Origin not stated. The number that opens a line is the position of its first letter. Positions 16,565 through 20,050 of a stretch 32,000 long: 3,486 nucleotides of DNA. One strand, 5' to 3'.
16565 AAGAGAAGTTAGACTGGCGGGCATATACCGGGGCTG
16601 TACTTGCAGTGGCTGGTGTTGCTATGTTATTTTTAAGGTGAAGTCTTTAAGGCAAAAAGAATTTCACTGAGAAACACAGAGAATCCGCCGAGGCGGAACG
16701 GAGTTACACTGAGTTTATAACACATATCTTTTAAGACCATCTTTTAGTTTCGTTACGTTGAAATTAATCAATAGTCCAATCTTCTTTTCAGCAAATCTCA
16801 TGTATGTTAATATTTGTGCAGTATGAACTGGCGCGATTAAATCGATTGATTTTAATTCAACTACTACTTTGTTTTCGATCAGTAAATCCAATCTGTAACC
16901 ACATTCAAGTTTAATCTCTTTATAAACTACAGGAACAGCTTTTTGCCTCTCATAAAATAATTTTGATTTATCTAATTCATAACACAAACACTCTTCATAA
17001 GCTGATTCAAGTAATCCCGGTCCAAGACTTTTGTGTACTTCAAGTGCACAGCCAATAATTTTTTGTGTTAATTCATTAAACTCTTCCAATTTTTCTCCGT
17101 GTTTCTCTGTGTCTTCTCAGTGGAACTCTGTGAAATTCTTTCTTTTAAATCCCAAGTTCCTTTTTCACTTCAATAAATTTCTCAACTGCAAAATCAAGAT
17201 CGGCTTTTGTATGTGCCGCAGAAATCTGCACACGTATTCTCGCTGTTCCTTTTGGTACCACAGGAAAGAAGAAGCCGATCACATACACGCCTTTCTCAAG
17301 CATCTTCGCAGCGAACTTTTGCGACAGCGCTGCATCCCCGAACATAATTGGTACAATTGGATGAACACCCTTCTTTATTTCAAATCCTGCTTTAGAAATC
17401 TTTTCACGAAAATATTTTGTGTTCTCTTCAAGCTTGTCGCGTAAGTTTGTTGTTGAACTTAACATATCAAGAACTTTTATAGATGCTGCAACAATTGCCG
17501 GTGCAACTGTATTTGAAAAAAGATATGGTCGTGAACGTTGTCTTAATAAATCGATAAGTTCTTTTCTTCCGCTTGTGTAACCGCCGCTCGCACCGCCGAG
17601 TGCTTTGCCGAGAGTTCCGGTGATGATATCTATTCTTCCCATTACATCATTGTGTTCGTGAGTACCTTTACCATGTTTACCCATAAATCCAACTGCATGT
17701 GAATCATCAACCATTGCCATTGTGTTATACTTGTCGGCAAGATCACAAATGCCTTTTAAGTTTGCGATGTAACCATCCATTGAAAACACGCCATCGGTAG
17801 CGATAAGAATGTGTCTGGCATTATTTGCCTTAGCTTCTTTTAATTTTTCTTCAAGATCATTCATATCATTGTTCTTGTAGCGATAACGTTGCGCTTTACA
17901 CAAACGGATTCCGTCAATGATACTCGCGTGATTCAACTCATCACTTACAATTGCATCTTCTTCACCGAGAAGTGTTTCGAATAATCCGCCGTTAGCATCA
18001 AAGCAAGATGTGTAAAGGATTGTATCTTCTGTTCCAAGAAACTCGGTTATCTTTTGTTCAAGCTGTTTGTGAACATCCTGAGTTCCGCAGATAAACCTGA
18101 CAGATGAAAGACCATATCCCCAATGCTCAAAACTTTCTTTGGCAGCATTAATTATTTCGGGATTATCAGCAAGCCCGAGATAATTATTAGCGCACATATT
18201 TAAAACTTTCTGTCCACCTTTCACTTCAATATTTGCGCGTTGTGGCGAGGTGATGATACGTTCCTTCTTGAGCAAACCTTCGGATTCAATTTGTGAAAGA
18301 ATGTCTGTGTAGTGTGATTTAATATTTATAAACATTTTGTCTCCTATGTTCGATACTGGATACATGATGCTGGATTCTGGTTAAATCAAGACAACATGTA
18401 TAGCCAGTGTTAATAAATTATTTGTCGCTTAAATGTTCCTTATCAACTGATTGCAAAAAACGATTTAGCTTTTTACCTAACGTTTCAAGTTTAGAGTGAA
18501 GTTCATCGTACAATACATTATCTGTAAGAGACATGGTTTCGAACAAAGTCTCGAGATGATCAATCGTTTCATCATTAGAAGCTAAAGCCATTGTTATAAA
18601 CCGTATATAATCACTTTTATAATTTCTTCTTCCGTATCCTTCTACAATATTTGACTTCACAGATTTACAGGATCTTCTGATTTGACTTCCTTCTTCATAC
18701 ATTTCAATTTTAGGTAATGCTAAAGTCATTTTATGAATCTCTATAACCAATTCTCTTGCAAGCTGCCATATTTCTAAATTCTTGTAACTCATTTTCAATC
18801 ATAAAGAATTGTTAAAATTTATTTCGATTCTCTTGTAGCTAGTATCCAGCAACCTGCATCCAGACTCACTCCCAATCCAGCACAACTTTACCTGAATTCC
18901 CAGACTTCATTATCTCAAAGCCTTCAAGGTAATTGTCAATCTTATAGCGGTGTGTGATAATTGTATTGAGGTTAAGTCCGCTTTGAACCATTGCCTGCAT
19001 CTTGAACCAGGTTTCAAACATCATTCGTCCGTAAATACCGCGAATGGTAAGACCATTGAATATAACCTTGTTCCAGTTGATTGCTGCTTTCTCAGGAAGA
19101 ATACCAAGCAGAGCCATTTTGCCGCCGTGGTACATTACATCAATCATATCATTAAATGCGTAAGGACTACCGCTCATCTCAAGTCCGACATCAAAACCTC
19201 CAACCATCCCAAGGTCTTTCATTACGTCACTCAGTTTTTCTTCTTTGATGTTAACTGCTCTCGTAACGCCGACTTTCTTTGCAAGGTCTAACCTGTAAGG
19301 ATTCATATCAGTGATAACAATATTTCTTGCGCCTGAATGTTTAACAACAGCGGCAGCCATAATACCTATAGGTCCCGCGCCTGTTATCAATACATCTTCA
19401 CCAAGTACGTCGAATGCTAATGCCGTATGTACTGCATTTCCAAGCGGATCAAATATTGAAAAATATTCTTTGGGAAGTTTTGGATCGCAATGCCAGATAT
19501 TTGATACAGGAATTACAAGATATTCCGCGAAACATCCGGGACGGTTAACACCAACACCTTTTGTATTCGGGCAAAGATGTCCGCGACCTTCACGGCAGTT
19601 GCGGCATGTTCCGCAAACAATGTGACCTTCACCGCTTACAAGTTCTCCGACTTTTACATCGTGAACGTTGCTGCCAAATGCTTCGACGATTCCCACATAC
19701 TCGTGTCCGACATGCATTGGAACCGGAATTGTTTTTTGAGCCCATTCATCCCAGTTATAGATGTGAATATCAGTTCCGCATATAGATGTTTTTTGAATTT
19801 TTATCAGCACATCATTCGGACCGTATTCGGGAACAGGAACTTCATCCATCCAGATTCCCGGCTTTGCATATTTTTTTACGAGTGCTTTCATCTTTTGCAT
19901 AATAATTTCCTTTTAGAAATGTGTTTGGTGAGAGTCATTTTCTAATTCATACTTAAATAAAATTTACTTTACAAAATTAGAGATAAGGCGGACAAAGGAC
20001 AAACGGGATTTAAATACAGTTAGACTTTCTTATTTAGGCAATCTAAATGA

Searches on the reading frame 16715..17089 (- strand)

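Call 71: search_protein_families(library=pfam, proteins=[window:16715-17089:-], max_evalue=0.001)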
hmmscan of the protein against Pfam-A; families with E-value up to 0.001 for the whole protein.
window:16715-17089:- (124 aa): 1 family
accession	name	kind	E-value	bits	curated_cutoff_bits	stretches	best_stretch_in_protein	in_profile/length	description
PF13366.12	PDDEXK_3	-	3.4e-43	147.2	22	1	5-121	1-116/117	PD-(D/E)XK nuclease superfamily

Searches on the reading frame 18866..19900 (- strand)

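Call 78: search_protein_families(library=pfam, proteins=[window:18866-19900:-], max_evalue=0.001)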
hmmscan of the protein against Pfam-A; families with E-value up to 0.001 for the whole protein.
window:18866-19900:- (344 aa): 3 families
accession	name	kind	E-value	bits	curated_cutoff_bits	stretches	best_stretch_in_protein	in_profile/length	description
PF00107.32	ADH_zinc_N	-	9.8e-27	93.9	31.8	1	177-305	1-127/129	Zinc-binding dehydrogenase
PF08240.17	ADH_N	-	1e-26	93.6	23.5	1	27-137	1-101/104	Alcohol dehydrogenase GroES-like domain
PF16912.11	Glu_dehyd_C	-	6.5e-10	39.3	34.9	1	157-331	21-201/211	Glucose dehydrogenase C-terminus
